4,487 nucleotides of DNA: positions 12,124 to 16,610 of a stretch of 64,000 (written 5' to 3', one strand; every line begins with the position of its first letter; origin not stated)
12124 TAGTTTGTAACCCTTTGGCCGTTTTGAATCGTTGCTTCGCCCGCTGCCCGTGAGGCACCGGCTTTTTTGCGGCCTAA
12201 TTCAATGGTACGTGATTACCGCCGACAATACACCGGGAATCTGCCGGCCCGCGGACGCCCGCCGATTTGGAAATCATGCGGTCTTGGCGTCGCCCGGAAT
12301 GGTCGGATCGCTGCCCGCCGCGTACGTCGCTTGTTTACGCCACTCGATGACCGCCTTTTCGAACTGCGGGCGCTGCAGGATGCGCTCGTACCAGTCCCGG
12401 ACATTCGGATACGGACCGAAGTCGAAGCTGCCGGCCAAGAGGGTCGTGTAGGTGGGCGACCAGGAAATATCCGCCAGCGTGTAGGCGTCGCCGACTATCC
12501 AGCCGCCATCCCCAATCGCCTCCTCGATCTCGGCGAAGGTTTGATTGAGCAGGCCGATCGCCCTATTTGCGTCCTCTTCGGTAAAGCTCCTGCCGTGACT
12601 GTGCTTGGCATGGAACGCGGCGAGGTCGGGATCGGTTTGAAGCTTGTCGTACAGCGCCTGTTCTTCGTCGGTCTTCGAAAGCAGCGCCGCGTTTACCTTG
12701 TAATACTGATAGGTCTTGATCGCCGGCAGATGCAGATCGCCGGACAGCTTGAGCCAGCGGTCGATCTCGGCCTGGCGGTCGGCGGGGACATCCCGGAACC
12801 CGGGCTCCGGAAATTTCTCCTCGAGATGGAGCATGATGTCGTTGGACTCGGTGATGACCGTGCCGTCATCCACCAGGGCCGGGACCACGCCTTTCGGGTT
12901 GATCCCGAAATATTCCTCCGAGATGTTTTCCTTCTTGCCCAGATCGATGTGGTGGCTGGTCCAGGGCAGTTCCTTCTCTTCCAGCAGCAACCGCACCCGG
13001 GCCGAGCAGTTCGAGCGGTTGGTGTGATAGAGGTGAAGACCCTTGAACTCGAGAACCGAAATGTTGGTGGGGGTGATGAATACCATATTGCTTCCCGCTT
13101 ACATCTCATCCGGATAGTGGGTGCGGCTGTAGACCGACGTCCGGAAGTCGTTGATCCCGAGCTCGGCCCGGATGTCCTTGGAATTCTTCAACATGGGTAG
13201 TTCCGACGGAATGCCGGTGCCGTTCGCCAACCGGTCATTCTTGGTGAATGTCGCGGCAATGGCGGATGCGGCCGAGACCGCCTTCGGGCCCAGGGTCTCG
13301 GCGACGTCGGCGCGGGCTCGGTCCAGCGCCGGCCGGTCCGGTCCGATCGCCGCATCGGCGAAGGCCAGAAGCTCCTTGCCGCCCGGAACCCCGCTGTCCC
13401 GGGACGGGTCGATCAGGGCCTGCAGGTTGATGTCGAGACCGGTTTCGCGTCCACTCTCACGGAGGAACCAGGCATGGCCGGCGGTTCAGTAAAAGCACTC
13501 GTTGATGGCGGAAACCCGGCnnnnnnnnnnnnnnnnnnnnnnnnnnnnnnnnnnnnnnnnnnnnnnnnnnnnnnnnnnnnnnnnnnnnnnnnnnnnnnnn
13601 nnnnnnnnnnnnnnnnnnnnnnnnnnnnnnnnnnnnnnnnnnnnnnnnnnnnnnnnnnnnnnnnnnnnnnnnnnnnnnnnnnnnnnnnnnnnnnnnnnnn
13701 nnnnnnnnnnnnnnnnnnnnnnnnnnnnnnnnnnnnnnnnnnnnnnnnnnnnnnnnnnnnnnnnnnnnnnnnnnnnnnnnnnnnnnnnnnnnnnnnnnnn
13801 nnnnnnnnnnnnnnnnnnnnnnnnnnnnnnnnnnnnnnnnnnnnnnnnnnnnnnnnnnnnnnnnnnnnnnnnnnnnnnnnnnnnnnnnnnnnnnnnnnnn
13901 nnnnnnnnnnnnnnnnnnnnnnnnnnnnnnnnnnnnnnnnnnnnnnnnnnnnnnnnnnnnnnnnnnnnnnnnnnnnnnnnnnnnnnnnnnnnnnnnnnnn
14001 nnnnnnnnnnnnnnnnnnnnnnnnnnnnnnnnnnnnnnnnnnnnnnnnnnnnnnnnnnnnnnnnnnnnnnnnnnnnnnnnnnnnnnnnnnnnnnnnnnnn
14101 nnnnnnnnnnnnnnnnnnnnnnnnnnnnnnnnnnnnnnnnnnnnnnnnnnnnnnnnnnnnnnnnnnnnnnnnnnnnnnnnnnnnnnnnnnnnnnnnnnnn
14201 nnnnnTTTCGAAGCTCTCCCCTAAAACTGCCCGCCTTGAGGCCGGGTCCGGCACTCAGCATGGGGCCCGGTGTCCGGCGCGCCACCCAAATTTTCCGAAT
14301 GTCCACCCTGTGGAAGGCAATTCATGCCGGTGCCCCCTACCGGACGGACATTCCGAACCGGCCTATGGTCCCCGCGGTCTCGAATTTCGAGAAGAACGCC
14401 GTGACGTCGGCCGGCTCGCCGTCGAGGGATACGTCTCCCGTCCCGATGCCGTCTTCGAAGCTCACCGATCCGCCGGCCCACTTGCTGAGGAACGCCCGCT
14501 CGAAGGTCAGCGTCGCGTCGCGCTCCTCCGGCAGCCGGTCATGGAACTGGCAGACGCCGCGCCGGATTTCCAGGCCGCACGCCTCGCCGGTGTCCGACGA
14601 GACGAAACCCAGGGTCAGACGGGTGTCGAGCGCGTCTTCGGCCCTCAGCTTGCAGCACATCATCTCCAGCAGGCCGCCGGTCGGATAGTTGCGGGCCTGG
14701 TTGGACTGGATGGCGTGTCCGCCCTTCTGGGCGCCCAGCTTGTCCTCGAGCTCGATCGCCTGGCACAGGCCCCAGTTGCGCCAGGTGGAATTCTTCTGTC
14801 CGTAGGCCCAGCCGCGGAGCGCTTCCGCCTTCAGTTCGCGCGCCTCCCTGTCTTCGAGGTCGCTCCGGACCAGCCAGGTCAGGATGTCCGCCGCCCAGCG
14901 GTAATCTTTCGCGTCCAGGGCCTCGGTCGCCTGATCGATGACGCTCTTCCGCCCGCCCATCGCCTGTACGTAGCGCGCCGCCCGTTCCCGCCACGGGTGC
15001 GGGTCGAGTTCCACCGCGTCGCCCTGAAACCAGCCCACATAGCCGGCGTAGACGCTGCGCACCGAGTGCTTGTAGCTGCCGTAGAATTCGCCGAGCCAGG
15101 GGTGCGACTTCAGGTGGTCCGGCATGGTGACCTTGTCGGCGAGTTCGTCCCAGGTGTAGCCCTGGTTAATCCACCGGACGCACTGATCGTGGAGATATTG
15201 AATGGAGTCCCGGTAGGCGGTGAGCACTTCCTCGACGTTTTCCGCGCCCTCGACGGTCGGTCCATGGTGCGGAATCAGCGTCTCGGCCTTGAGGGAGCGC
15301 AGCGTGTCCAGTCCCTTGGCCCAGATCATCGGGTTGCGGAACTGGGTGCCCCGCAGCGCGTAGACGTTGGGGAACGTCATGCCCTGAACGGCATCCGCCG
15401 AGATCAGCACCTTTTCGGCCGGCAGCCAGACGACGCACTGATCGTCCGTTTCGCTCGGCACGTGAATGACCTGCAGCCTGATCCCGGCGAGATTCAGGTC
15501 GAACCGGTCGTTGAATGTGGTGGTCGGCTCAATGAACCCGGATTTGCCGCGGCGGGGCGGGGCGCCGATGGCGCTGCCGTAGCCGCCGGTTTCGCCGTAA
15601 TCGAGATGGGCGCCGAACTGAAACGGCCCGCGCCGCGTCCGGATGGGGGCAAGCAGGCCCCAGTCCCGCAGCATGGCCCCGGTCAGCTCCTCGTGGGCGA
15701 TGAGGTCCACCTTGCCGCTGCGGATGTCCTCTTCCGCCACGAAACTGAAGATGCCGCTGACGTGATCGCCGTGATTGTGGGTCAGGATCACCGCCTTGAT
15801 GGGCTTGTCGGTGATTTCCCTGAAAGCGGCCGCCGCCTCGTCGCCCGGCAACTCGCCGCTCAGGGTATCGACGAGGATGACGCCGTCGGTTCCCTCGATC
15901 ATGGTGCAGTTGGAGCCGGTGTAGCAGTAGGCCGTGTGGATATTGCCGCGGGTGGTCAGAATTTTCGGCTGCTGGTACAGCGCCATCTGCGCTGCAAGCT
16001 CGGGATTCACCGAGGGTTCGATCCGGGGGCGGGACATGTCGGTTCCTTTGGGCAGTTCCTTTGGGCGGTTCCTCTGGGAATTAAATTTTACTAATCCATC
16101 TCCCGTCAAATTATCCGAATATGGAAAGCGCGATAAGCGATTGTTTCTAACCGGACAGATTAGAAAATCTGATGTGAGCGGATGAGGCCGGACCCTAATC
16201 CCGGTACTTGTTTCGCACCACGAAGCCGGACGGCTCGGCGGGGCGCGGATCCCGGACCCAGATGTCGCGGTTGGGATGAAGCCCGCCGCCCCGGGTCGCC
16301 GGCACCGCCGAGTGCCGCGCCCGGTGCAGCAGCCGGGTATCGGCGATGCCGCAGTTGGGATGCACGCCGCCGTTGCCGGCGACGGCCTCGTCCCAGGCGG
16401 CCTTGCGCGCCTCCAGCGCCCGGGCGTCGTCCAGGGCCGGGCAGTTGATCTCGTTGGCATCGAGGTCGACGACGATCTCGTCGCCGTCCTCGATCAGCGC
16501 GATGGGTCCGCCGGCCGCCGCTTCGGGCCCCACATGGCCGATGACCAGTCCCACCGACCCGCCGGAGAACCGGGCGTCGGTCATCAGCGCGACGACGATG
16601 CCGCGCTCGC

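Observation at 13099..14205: In-frame TGA at the second Cys of a CxxCxxxH redox motif: candidate AhpD/CMD-family selenoprotein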

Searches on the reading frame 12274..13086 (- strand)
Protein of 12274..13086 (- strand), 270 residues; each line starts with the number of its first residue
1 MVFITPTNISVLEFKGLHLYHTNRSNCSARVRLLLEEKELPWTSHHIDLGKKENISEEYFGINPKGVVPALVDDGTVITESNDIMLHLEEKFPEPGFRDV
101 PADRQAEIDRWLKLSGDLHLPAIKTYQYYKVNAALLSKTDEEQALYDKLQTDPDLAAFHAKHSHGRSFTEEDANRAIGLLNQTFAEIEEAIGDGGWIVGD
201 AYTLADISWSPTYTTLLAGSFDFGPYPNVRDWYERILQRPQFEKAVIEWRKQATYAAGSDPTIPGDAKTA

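Call 40: search_protein_families(library=ncbifam, proteins=[window:12274-13086:-], max_evalue=0.00001)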
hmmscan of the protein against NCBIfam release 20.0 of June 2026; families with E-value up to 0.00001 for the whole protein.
window:12274-13086:- (270 aa): 7 families
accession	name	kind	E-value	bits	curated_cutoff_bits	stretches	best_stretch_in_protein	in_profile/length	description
TIGR01262.1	maiA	equivalog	1.3e-22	80.5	171.05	1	19-104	2-87/211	maleylacetoacetate isomerase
NF007831.0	PRK10542.1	equivalog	2.3e-15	56.7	198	1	24-94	7-79/201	glutathione transferase GstA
NF010579.0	PRK13972.1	equivalog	8.5e-13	48.3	332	1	189-248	146-205/215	GSH-dependent disulfide bond oxidoreductase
NF050814.1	FtsZBindFzlA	equivalog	1.5e-12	47.8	300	1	18-244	6-208/228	FtsZ-binding protein FzlA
NF008731.0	PRK11752.1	equivalog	7.1e-11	41.9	325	0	31-111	58-146/287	glutathione-dependent disulfide-bond oxidoreductase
NF007016.1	PRK09481.1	equivalog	1.2e-10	41.2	314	1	19-99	13-90/209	stringent starvation protein SspA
NF011693.0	PRK15113.1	equivalog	2.9e-09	36.9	150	1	33-106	24-98/214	glutathione transferase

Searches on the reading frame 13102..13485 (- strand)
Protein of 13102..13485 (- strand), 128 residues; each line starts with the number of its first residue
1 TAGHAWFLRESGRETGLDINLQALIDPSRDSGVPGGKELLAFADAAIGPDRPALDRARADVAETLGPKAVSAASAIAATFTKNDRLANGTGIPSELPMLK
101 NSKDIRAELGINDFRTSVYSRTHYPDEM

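Call 25: search_protein_representatives(protein=window:13102-13485:-)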
Query: 128 residues. Proteins with E-value up to 0.001 (for the whole library): 585; up to 1e-10: 91; up to 1e-30: 1. The best 150 are listed.
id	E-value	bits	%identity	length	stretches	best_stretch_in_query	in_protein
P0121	3.3e-31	124.2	57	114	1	16-127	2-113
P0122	1.2e-26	109.5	53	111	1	17-120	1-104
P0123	5.6e-24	100.9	53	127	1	8-117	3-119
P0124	7.1e-24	100.6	49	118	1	7-120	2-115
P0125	2.0e-19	86.2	46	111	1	16-120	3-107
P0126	7.1e-19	84.5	73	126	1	65-126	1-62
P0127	1.1e-18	83.8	47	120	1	8-120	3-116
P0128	9.3e-18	80.8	44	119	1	8-117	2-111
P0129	1.3e-17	80.3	42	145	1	8-117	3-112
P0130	7.3e-17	77.9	43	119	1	7-118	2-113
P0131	8.0e-17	77.8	42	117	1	9-115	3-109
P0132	1.8e-16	76.7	41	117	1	8-116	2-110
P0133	2.0e-16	76.5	45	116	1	8-117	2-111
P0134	3.3e-16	75.8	41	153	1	7-117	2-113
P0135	6.6e-16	74.9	46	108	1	22-117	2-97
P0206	7.8e-11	58.5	36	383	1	2-122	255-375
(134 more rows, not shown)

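Call 61: predict_structure(alignment_id=A4)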
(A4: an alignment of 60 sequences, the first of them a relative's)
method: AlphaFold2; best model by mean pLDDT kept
length: 383 residues; sequences in the alignment: 60
mean_pLDDT: 89.4   pTM: 0.91
mean pLDDT of the five models: 89.4, 88.8, 88.6, 88.4, 88.4
residues with pLDDT >= 90: 280; 70-90: 66; 50-70: 26; < 50: 11
segments of 3 or more residues with pLDDT < 50: 220-222, 377-383
pLDDT, mean of each block of 10 residues (from residue 1): 68 93 97 97 96 92 77 77 94 94 93 93 98 97 95 93 90 86 86 94 95 72 58 95 96 95 95 93 88 97 94 98 97 97 90 94 92 55 37
secondary structure, 60 per line:
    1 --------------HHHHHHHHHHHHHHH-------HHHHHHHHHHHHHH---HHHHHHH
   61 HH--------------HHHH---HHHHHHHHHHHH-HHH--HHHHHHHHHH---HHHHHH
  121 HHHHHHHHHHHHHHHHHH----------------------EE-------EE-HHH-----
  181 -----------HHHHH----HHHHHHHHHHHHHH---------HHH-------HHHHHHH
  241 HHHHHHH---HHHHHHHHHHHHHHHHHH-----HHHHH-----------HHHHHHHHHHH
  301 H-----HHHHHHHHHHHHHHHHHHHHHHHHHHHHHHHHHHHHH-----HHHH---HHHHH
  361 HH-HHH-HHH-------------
elements in order: H15-29 H37-50 H54-62 H77-80 H84-95 H102-111 H115-138 H192-196 H201-214 H234-247 H251-268 H274-278 H290-301 H307-343 H349-352 H356-362

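Call 63: fold_search(model_id=the predicted structure, library=pdb)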
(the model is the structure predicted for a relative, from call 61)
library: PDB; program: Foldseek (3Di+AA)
matches with E <= 10: 103; with E <= 0.001: 0
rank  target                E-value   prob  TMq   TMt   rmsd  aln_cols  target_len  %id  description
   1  2prr_C                2.5e-03  1.00  0.38  0.72   4.5       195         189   23  Crystal structure of alkylhydroperoxidase AhpD core: uncharacterized peroxidase-related protein (YP_296737.1) from Ral (released 2007-05-29)
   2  2prr_A                5.0e-03  1.00  0.38  0.72   4.5       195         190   24  Crystal structure of alkylhydroperoxidase AhpD core: uncharacterized peroxidase-related protein (YP_296737.1) from Ral (released 2007-05-29)
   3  2prr_D                5.4e-03  1.00  0.37  0.70   4.9       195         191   22  Crystal structure of alkylhydroperoxidase AhpD core: uncharacterized peroxidase-related protein (YP_296737.1) from Ral (released 2007-05-29)
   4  2prr_J                1.1e-02  1.00  0.37  0.70   4.9       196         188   24  Crystal structure of alkylhydroperoxidase AhpD core: uncharacterized peroxidase-related protein (YP_296737.1) from Ral (released 2007-05-29)
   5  6k40_A                1.4e-02  1.00  0.34  0.65   5.6       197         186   19  Crystal structure of alkyl hydroperoxide reductase from D. radiodurans R1 (released 2020-05-27)
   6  3c1l_C                1.5e-02  1.00  0.34  0.65   5.1       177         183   23  Crystal structure of an antioxidant defense protein (mlr4105) from mesorhizobium loti maff303099 at 2.00 A resolution (released 2008-02-05)
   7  3c1l_A                1.6e-02  1.00  0.35  0.68   5.6       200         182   21  Crystal structure of an antioxidant defense protein (mlr4105) from mesorhizobium loti maff303099 at 2.00 A resolution (released 2008-02-05)
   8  3c1l_B                1.7e-02  1.00  0.34  0.65   5.0       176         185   23  Crystal structure of an antioxidant defense protein (mlr4105) from mesorhizobium loti maff303099 at 2.00 A resolution (released 2008-02-05)
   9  6k40_B                2.2e-02  1.00  0.34  0.65   5.7       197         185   19  Crystal structure of alkyl hydroperoxide reductase from D. radiodurans R1 (released 2020-05-27)
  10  3c1l_E                2.5e-02  1.00  0.33  0.65   5.2       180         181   22  Crystal structure of an antioxidant defense protein (mlr4105) from mesorhizobium loti maff303099 at 2.00 A resolution (released 2008-02-05)
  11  3c1l_D                3.5e-02  1.00  0.33  0.66   3.7       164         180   22  Crystal structure of an antioxidant defense protein (mlr4105) from mesorhizobium loti maff303099 at 2.00 A resolution (released 2008-02-05)
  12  3c1l_G                3.7e-02  1.00  0.35  0.68   5.4       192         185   21  Crystal structure of an antioxidant defense protein (mlr4105) from mesorhizobium loti maff303099 at 2.00 A resolution (released 2008-02-05)
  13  3c1l_H                4.7e-02  1.00  0.34  0.66   3.8       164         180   22  Crystal structure of an antioxidant defense protein (mlr4105) from mesorhizobium loti maff303099 at 2.00 A resolution (released 2008-02-05)
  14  2oyo_A                1.0e-01  1.00  0.33  0.62   5.9       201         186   23  Crystal structure of Uncharacterized peroxidase-related protein (YP_604910.1) from Deinococcus geothermalis DSM 11300  (released 2007-03-20)
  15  5dj4_D                1.2e-01  0.99  0.46  0.48  15.4       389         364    9  Leucine-bound Sestrin2 from Homo sapiens (released 2015-11-25)
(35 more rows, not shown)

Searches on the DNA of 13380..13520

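Call 45: search_rna_families(source=window, start=13380, end=13520, threshold=evalue, max_evalue=10)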
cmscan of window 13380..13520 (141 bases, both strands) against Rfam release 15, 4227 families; matches with E-value up to 10: 1.
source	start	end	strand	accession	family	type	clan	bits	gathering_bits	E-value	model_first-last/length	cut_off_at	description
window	13411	13477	-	RF02292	TtnuCD16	Gene; snRNA; snoRNA; CD-box;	-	10.3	75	7.1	1-58/58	no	Tetrahymena snoRNA TtnuCD16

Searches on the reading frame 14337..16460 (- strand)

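Call 40: search_protein_families(library=ncbifam, proteins=[window:14337-16460:-], max_evalue=0.00001)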
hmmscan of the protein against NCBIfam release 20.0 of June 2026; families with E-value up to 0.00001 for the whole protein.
window:14337-16460:- (707 aa): 5 families
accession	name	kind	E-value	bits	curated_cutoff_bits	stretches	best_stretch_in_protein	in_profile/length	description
TIGR04559.1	SoxH_rel_PQQ_2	hypoth_equivalog_domain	2.9e-17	63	280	1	183-263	30-104/283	quinoprotein relay system zinc metallohydrolase 2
TIGR04558.1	SoxH_rel_PQQ_1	hypoth_equivalog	1.2e-15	57.4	300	1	182-240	33-91/285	quinoprotein relay system zinc metallohydrolase 1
NF033088.2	bla_subclass_B1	equivalog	6.9e-10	38.9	200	0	181-247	29-94/217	subclass B1 metallo-beta-lactamase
NF012229.1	bla_class_B_core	domain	8.1e-08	32.5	100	0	179-238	11-69/139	metallo-beta-lactamase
NF047979.1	lactonase_AidB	equivalog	9.6e-07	28.3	360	1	183-239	51-112/271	AidB family quorum-quenching N-acyl homoserine lactonase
